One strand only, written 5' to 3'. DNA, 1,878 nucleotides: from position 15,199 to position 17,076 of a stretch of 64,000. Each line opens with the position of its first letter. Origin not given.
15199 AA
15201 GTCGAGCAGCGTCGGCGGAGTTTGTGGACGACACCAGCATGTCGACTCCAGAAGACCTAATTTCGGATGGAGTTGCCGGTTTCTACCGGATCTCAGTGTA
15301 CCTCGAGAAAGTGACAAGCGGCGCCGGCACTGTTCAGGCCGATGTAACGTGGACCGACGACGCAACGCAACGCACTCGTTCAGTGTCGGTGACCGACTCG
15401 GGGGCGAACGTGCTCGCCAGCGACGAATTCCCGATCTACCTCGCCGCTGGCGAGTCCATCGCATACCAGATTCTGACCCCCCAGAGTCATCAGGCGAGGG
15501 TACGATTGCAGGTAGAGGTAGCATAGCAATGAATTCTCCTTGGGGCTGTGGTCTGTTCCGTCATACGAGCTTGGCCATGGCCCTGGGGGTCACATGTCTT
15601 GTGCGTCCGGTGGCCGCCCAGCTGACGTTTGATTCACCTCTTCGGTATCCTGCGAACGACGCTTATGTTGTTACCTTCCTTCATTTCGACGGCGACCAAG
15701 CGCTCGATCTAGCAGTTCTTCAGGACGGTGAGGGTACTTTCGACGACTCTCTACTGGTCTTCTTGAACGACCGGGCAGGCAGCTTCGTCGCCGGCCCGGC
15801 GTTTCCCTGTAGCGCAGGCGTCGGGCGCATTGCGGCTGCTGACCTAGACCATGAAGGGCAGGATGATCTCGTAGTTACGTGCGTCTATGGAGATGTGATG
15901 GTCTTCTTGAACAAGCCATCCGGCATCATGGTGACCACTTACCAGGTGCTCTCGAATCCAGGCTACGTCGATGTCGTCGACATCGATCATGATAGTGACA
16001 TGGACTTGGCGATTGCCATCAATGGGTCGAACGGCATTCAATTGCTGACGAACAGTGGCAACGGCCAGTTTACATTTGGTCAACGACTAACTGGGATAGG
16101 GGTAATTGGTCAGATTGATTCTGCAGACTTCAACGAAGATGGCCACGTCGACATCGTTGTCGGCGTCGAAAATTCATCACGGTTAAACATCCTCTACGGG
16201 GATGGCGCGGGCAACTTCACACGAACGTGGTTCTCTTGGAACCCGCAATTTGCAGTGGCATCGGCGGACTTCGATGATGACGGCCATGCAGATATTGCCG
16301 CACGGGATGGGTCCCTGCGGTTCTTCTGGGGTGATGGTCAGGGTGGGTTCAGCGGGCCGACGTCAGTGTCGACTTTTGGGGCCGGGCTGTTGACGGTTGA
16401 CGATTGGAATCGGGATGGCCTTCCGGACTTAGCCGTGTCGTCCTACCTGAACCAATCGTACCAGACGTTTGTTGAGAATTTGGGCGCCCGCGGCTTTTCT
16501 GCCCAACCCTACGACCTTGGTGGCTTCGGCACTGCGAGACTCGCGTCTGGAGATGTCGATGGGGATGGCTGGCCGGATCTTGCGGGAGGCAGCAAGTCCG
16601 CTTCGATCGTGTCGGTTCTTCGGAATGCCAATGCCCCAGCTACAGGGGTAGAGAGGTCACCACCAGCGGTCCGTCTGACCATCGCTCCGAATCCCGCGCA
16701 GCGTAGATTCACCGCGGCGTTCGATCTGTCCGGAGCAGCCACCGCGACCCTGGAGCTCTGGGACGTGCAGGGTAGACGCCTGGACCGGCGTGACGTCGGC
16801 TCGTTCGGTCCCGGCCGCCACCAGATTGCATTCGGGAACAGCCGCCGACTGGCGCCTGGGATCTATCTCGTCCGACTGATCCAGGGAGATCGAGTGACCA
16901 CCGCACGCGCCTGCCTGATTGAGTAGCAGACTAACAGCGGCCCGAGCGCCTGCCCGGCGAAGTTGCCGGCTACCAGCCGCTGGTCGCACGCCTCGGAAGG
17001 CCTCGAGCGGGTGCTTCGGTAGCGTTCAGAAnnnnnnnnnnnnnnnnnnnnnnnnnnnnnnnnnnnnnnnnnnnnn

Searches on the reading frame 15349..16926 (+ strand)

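Call 61: search_protein_families(library=pfam, proteins=[window:15349-16926:+], max_evalue=0.001)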
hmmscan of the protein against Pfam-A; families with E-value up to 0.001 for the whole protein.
window:15349-16926:+ (525 aa): 2 families
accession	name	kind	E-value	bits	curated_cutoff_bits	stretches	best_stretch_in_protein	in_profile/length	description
PF13517.12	FG-GAP_3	-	6e-34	116.9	26.9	5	211-271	1-61/61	FG-GAP-like repeat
PF01839.29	FG-GAP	-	1.7e-15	56.9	22.1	1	397-419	4-32/37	FG-GAP repeat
